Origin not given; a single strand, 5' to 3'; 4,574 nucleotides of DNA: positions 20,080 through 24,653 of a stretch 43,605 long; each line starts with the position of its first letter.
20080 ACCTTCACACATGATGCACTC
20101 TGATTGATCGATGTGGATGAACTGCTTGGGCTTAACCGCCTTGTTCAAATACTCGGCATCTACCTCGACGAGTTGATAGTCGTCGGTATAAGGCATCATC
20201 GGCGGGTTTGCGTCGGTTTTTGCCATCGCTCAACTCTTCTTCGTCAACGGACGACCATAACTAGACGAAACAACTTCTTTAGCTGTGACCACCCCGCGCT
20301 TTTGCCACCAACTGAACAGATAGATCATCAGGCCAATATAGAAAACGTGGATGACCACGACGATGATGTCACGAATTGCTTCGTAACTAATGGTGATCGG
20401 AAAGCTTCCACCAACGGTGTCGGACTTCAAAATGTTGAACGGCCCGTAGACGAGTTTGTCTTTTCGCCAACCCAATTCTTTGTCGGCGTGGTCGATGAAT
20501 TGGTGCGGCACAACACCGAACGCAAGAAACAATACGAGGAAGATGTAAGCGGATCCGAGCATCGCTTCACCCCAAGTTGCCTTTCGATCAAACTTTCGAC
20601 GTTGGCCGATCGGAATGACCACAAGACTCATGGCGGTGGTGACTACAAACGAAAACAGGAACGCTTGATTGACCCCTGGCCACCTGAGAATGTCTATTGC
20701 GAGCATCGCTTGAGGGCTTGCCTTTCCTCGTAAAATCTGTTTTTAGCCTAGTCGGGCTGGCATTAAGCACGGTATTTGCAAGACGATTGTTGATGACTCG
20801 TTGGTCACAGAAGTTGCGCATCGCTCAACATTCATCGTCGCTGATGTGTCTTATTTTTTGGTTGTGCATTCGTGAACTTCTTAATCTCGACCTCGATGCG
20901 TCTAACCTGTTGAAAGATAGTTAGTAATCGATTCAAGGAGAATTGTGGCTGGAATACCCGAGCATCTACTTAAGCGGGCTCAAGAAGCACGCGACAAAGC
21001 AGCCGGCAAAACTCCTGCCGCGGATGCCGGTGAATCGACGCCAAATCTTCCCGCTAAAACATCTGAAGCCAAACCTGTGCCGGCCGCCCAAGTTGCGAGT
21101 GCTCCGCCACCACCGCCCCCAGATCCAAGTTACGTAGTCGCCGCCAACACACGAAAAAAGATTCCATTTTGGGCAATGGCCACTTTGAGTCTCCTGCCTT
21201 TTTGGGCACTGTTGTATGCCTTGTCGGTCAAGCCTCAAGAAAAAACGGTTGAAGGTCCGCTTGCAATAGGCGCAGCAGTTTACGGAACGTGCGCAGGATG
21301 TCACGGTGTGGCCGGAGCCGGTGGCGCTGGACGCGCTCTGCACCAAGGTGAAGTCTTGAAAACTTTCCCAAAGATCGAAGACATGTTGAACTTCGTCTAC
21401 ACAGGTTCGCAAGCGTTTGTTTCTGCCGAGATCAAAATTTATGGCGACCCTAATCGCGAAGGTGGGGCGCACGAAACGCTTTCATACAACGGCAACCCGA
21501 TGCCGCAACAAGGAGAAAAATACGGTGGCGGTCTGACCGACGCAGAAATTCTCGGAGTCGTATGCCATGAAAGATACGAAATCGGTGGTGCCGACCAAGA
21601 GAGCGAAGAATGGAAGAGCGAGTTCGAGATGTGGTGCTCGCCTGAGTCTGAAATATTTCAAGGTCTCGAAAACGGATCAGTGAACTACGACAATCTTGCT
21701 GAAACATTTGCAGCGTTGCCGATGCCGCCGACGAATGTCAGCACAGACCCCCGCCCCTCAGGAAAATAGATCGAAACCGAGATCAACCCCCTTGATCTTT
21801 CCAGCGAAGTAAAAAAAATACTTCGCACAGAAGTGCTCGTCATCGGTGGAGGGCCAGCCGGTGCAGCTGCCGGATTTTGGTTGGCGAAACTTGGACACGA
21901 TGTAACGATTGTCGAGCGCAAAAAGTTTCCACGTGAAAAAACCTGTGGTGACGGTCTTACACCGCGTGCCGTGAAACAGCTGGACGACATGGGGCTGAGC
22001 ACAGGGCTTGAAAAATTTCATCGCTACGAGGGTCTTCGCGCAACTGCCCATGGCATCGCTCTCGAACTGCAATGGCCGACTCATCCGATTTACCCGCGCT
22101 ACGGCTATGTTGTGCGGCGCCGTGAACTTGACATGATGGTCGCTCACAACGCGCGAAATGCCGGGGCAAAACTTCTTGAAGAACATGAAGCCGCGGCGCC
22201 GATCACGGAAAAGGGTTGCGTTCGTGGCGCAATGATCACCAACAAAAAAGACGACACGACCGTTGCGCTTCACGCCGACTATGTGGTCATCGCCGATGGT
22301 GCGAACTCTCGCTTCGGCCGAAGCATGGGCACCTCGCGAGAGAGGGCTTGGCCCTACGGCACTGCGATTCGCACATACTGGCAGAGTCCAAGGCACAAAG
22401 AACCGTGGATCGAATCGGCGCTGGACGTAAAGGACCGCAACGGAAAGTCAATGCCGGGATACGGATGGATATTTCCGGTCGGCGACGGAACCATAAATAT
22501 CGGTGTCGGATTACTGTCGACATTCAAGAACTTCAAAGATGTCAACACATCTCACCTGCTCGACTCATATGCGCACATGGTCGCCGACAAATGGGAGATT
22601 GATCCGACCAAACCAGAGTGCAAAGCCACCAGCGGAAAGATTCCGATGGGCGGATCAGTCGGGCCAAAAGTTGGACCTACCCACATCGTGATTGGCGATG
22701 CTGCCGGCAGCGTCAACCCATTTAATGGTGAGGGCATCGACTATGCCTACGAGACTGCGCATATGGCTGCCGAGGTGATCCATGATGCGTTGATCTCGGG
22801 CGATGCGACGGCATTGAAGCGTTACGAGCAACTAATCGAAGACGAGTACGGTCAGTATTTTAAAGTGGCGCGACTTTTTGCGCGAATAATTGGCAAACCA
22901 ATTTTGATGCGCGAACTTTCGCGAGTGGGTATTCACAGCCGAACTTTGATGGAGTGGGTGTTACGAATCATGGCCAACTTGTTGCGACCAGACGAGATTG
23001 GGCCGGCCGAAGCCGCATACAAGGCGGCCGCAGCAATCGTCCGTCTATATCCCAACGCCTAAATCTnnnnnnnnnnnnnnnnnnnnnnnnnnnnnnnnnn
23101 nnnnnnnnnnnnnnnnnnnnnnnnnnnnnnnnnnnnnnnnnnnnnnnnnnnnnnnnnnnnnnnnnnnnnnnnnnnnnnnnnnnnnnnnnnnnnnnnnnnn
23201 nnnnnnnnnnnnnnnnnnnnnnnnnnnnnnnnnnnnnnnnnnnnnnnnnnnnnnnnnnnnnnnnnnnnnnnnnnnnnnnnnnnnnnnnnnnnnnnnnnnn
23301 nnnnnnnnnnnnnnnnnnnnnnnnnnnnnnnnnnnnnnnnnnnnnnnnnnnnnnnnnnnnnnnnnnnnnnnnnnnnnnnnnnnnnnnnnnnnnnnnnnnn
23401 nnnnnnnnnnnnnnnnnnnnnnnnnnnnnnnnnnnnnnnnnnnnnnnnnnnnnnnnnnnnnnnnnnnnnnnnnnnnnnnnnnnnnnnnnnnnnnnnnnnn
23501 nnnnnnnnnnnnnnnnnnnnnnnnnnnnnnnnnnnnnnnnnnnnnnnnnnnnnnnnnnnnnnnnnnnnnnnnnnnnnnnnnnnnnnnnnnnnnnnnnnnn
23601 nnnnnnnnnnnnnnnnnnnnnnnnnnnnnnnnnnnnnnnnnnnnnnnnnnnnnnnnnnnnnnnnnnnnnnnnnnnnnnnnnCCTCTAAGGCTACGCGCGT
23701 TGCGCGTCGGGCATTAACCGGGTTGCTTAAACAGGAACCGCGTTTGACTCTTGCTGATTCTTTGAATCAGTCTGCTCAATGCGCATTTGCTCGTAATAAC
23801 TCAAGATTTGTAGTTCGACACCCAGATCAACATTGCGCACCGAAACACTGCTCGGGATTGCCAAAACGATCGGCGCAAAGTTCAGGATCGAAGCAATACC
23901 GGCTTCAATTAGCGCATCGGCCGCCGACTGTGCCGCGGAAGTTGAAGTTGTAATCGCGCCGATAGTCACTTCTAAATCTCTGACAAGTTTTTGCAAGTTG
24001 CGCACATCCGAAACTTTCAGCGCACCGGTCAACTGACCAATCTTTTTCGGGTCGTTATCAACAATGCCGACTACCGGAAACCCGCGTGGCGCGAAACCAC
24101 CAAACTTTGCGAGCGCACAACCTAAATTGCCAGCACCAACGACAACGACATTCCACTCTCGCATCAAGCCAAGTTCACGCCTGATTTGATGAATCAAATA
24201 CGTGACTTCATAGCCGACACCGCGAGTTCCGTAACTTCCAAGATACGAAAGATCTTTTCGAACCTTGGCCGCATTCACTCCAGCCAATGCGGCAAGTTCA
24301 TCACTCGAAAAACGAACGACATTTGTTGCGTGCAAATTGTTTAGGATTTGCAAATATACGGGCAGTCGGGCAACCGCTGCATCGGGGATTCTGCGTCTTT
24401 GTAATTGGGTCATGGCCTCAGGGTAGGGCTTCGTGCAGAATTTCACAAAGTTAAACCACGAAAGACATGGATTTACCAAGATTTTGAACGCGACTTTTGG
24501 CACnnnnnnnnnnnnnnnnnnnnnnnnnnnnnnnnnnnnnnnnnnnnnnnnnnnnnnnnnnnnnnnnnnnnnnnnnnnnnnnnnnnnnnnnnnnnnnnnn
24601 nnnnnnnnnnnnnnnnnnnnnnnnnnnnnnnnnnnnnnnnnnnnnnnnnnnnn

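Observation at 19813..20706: Unassigned extra subunits in the b6c-type module: a cytoplasmic 2x[4Fe-4S] protein and two unknown membrane proteins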

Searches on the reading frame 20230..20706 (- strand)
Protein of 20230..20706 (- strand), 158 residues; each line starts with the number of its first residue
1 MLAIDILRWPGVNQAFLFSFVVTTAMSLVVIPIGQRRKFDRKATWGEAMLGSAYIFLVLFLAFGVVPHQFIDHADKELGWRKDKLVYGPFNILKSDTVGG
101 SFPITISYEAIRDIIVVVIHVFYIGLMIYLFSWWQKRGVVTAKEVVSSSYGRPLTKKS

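Call 3: search_protein_families(library=pfam, proteins=[window:20230-20706:-], max_evalue=0.01)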
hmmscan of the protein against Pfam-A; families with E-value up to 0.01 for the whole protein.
window:20230-20706:- (158 aa): 0 families

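Call 4: search_protein_families(library=ncbifam, proteins=[window:20230-20706:-], max_evalue=0.01)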
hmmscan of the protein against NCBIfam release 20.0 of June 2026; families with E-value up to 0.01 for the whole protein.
window:20230-20706:- (158 aa): 0 families

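Call 12: find_homologous_proteins(query=window:20230-20706:-, max_evalue=0.001)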
Query window:20230-20706:- (158 aa): 796 proteins with E <= 0.001 among 824 candidates; the best 120 are listed.
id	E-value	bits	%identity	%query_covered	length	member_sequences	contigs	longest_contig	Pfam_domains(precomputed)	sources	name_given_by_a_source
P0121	2.1e-99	348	100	100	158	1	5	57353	-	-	-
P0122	3.4e-98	344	98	100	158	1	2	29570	-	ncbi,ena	-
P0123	4.8e-98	344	98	100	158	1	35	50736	-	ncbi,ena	-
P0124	8.4e-98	343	97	100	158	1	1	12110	-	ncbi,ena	-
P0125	1.7e-97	342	97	100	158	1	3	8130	-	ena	-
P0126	2.2e-97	341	97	100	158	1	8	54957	-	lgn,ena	-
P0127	3.0e-97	341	97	100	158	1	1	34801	-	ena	-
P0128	4.5e-96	337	96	100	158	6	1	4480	-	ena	-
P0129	5.2e-96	337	96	100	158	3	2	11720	-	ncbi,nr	ncbi:MAG: hypothetical protein O2841_04355 [Actinomycetota bacterium]|nr:hypothetical protein [Actin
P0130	7.8e-95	333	96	100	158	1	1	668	-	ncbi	-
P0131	2.0e-92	325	92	100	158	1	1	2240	-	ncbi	-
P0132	5.5e-92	324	91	100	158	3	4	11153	-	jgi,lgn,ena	-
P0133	7.3e-91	320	88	100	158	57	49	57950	-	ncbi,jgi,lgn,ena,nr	ncbi:MAG: hypothetical protein JHC58_05720 [Ilumatobacteraceae bacterium]|jgi:hypothetical protein|n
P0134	4.4e-90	318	89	100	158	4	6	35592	-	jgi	-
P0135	5.3e-90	318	89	100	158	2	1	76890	-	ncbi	-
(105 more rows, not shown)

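Call 40: predict_structure(alignment_id=A3)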
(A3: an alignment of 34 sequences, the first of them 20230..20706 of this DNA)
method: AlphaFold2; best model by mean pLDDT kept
length: 158 residues; sequences in the alignment: 34
mean_pLDDT: 63.6   pTM: 0.56
mean pLDDT of the five models: 63.6, 57.6, 57.2, 53.6, 51.5
residues with pLDDT >= 90: 0; 70-90: 67; 50-70: 53; < 50: 38
segments of 3 or more residues with pLDDT < 50: 1-11, 91-104, 156-158
pLDDT, mean of each block of 10 residues (from residue 1): 37 65 82 75 72 76 70 59 52 44 53 73 84 72 50 49
secondary structure, 60 per line:
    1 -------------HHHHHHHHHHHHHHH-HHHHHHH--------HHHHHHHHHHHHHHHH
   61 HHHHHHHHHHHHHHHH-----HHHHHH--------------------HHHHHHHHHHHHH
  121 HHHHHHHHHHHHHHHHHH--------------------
elements in order: H14-28 H30-36 H45-76 H82-87 H108-138

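Call 53: search_solved_structures(query=A3, max_evalue=10)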
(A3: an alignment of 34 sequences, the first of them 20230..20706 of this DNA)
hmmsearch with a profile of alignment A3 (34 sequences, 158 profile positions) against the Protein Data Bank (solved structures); distinct sequences matched with E-value up to 10: 0.

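Call 73: fold_search(model_id=the predicted structure, library=pdb)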
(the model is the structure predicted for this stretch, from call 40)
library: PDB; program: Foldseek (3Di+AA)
matches with E <= 10: 12; with E <= 0.001: 0
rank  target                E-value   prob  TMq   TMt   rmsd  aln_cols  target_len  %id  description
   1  9clb_F                1.6e+00  0.66  0.41  0.52   6.2       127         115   12  Crystal structure of Bak bound to the inhibitory aBAK (released 2025-07-16)
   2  6r2g_A                2.8e+00  0.11  0.22  0.23  10.0       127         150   15  Crystal structure of a single-chain protein mimetic of the gp41 NHR trimer in complex with the synthetic CHR peptide C (released 2019-07-10)
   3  9clb_B                3.3e+00  0.41  0.41  0.52   6.3       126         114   12  Crystal structure of Bak bound to the inhibitory aBAK (released 2025-07-16)
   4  8eja_A                3.6e+00  0.23  0.35  0.43   6.5       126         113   10  Computational design of potent and selective inhibitors of Bak and Bax (released 2024-03-20)
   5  3hr0_A                6.4e+00  0.18  0.32  0.22   4.7        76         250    8  Crystal structure of Homo sapiens Conserved Oligomeric Golgi subunit 4 (released 2009-07-21)
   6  5jsb_B                6.8e+00  0.13  0.33  0.39   7.5       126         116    7  Crystal structure of Mcl1-inhibitor complex (released 2016-11-16)
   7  2kg7_MODEL_1_B        6.8e+00  0.05  0.20  0.26  10.3        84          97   11  Structure and features of the complex formed by the tuberculosis virulence factors Rv0287 and Rv0288 (released 2010-03-16)
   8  7m6o_A                7.5e+00  0.04  0.22  0.13  10.6       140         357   11  Full length alpha1 Glycine receptor in presence of 0.1mM Glycine and 32uM Tetrahydrocannabinol (released 2022-08-03)
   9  1jog_A                7.5e+00  0.04  0.19  0.21  11.3       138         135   12  Structure of HI0074 from Heamophilus Influenzae reveals the fold of a substrate binding domain of a nucleotidyltransfe (released 2002-12-18)
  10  3r84_B                8.3e+00  0.04  0.16  0.29  10.0        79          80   14  Structure of the Mediator head subcomplex Med11/22 (released 2011-04-27)
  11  4oyd_B                9.7e+00  0.16  0.41  0.52   6.3       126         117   10  Crystal structure of a computationally designed inhibitor of an Epstein-Barr viral Bcl-2 protein (released 2014-07-09)
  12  3r84_J                9.7e+00  0.05  0.19  0.33   7.8        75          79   12  Structure of the Mediator head subcomplex Med11/22 (released 2011-04-27)

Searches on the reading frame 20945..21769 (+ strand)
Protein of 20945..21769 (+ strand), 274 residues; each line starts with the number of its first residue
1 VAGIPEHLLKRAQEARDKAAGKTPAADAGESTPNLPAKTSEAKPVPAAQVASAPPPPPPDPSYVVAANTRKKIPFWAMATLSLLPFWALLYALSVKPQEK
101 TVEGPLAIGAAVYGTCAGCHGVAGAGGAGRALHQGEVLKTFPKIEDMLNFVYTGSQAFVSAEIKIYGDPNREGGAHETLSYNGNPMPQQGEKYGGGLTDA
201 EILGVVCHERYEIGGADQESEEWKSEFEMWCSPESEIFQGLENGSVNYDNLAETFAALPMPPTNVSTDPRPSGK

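Call 3: search_protein_families(library=pfam, proteins=[window:20945-21769:+], max_evalue=0.01)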
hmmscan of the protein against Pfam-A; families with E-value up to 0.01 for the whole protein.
window:20945-21769:+ (274 aa): 2 families
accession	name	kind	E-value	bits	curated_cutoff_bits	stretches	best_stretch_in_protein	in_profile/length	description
PF00034.26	Cytochrom_C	-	4.9e-05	25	21.3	1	107-205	2-82/90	Cytochrome c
PF13442.11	Cytochrome_CBB3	-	0.0068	17.1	27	0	109-154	6-44/68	Cytochrome C oxidase, cbb3-type, subunit III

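Call 4: search_protein_families(library=ncbifam, proteins=[window:20945-21769:+], max_evalue=0.01)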
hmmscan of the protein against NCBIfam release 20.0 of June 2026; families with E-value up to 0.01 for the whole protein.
window:20945-21769:+ (274 aa): 0 families

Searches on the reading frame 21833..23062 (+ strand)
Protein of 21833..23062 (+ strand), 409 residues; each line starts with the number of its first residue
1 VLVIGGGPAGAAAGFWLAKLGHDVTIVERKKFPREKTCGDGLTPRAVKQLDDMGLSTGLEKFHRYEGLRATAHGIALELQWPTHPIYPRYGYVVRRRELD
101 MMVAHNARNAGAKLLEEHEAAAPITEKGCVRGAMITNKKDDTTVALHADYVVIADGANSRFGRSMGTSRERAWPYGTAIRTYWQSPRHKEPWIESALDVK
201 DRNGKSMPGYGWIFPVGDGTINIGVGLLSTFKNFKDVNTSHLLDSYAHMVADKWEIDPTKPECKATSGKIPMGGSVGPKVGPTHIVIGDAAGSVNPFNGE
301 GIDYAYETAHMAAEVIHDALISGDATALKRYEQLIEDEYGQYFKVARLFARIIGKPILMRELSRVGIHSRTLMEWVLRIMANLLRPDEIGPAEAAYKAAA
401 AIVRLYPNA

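Call 3: search_protein_families(library=pfam, proteins=[window:21833-23062:+], max_evalue=0.01)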
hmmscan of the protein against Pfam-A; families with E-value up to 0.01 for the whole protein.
window:21833-23062:+ (409 aa): 13 families
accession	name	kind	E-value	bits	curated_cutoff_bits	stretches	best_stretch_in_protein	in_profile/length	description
PF01494.25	FAD_binding_3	-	1.5e-23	84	22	1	2-171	5-173/349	FAD binding domain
PF01266.30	DAO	-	5.1e-12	46.4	27.9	2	2-34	3-35/353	FAD dependent oxidoreductase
PF00890.30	FAD_binding_2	-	8.2e-10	38.9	20.4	2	45-160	89-206/414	FAD binding domain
PF07992.20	Pyr_redox_2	-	7.1e-08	32.6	26.1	1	2-160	4-112/291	Pyridine nucleotide-disulphide oxidoreductase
PF04820.20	Trp_halogenase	-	2.3e-06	27.2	21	0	2-56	3-60/458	Tryptophan halogenase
PF05834.18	Lycopene_cycl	-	1.5e-05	24.7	23.4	1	2-359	3-328/380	Lycopene cyclase protein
PF00070.33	Pyr_redox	-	3.4e-05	24.7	22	1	1-54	2-54/82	Pyridine nucleotide-disulphide oxidoreductase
PF22578.2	GGR_cat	-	3.4e-05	24.1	27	1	209-248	32-69/88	Geranylgeranyl reductase catalytic domain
PF12831.13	FAD_oxidored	-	4.3e-05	23.4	27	1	2-152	3-141/416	FAD dependent oxidoreductase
PF13450.12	NAD_binding_8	-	0.00012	22.7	21.9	1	3-31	1-29/68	NAD(P)-binding Rossmann-like domain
PF03486.20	HI0933_like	-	0.0018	18.2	50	0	2-37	4-39/244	HI0933-like protein Rossmann domain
PF13738.12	Pyr_redox_3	-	0.0025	17.6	30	1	2-31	1-31/305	Pyridine nucleotide-disulphide oxidoreductase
PF01134.28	GIDA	-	0.0069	15.9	22.1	0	2-28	3-29/391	Glucose inhibited division protein A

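Call 4: search_protein_families(library=ncbifam, proteins=[window:21833-23062:+], max_evalue=0.01)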
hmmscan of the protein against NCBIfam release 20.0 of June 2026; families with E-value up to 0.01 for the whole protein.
window:21833-23062:+ (409 aa): 84 families (the best 25 are shown)
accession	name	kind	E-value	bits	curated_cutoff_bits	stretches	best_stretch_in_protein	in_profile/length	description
NF045655.1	MkRedMenJ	equivalog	1.8e-96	323.5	700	1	2-401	8-394/406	menaquinone reductase MenJ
TIGR02032.1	GG-red-SF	subfamily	8.2e-69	232.5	158.8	1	2-316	4-297/297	geranylgeranyl reductase family protein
TIGR02023.1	BchP-ChlP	subfamily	3.5e-35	121.7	343.3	1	2-352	4-334/388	geranylgeranyl diphosphate reductase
NF041080.1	DGGGPL_reductase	equivalog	9.7e-33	113.7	580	1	2-330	5-327/447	digeranylgeranylglycerophospholipid reductase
NF049967.1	QhpG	equivalog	4e-30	105.1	240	1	1-349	1-321/423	flavin-dependent monooxygenase QhpG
NF041160.1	DGGPL_Thplmales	equivalog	4.4e-21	75.3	780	1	2-340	7-336/396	digeranylgeranylglycerophospholipid reductase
NF033113.0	halo_ClmS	equivalog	3.4e-19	68.7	900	1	2-344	6-351/570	chloramphenicol-biosynthetic FADH2-dependent halogenase CmlS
TIGR02028.1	ChlP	equivalog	1.2e-18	67.1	505.3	1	3-353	5-345/398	geranylgeranyl reductase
NF004833.1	PRK06185.1-1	subfamily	3.5e-18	65.5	488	1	2-190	6-195/403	FAD-dependent oxidoreductase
NF038171.1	maturase_LodB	equivalog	5.5e-18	65.2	400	2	2-171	3-173/361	lysine-epsilon-oxidase maturase LodB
NF004834.1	PRK06185.1-3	subfamily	8.4e-18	64.4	500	1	2-170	11-181/420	FAD-dependent oxidoreductase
TIGR01988.1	Ubi-OHases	subfamily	1e-16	60.8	224.65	2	2-176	3-181/387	ubiquinone biosynthesis hydroxylase, UbiH/UbiF/VisC/COQ6 family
NF004835.0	PRK06185.1-4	equivalog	4.3e-16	58.7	601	1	3-165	15-179/411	FAD-dependent oxidoreductase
NF038174.1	maturase_GoxB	equivalog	4.8e-16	58.8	400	2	2-168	4-164/358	glycine oxidase maturase GoxB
NF041385.1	Dggglyphlred_Halo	equivalog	3.1e-13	49.1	700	1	93-338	91-339/405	digeranylgeranylglycerophospholipid reductase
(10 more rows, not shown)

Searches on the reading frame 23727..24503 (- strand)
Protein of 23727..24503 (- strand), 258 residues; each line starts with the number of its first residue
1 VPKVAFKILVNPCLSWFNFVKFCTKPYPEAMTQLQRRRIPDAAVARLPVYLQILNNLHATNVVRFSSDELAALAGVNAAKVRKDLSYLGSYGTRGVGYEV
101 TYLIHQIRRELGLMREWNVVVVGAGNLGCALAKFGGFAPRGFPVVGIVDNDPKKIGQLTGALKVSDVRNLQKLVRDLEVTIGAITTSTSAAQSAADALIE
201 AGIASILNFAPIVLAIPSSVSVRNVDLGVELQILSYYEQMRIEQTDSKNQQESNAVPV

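Call 63: search_protein_families(library=pfam, proteins=[window:23727-24503:-], max_evalue=0.0001)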
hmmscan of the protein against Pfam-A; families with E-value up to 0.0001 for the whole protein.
window:23727-24503:- (258 aa): 3 families
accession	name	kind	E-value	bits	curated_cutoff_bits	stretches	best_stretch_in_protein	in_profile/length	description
PF06971.19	Put_DNA-bind_N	-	1e-17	64.4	27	1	39-86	2-49/49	Putative DNA-binding protein N-terminus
PF02629.25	CoA_binding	-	3.7e-16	60.1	22.3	1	115-211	2-96/97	CoA binding domain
PF01408.29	GFO_IDH_MocA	-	2.5e-06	28.6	24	1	118-206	2-90/120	Oxidoreductase family, NAD-binding Rossmann fold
